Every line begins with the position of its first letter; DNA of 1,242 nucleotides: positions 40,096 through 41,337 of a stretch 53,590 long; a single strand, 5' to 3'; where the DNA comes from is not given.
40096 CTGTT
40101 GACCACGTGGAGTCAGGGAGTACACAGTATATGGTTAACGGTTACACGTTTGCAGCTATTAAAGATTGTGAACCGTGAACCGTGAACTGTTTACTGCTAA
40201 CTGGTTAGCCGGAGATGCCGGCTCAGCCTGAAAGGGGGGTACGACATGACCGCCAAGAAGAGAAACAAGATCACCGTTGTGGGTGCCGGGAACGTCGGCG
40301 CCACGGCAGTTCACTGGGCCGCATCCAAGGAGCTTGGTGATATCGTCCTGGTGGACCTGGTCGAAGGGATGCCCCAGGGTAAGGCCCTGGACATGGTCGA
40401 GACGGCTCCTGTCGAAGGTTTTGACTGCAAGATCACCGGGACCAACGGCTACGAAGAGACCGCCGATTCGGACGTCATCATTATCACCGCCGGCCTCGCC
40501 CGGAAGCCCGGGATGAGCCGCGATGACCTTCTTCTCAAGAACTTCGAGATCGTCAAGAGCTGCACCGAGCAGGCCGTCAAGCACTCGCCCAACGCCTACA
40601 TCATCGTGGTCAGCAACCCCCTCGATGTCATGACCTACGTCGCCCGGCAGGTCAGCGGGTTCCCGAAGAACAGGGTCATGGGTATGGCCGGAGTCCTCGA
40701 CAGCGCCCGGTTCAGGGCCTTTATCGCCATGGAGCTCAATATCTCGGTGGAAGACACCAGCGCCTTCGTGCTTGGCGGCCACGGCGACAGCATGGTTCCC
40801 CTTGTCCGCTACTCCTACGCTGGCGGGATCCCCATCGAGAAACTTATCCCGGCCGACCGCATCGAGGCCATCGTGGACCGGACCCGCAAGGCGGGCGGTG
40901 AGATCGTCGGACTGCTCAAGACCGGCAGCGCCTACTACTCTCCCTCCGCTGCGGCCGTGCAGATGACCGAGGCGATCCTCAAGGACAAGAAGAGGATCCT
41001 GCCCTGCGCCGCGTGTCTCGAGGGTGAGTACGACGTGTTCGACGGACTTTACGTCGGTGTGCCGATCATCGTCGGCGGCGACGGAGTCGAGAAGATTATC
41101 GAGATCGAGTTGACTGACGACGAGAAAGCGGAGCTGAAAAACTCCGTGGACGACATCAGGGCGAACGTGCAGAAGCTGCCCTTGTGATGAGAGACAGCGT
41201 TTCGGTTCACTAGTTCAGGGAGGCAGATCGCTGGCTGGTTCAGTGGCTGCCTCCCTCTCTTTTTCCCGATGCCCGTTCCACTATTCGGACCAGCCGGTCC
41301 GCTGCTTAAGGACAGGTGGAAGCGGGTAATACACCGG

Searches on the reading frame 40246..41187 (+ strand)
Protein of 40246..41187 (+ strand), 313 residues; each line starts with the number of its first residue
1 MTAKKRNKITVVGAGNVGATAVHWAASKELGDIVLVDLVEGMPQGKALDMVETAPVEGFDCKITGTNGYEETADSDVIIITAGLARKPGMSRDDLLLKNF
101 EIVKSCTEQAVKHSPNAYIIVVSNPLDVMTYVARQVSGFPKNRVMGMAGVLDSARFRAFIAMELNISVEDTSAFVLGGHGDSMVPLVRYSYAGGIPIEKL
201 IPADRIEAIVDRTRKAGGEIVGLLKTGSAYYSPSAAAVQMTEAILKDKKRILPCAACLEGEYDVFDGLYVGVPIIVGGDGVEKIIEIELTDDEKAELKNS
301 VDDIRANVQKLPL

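Call 15: search_protein_families(library=pfam, proteins=[window:40246-41187:+], max_evalue=0.00001)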
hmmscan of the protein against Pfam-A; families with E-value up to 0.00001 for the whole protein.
window:40246-41187:+ (313 aa): 2 families
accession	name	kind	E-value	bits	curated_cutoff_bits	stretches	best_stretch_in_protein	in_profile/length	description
PF00056.29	Ldh_1_N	-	3.9e-42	144.1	27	1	8-146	2-141/141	lactate/malate dehydrogenase, NAD binding domain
PF02866.23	Ldh_1_C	-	5.6e-31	108.3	22.6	1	151-310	3-169/174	lactate/malate dehydrogenase, alpha/beta C-terminal domain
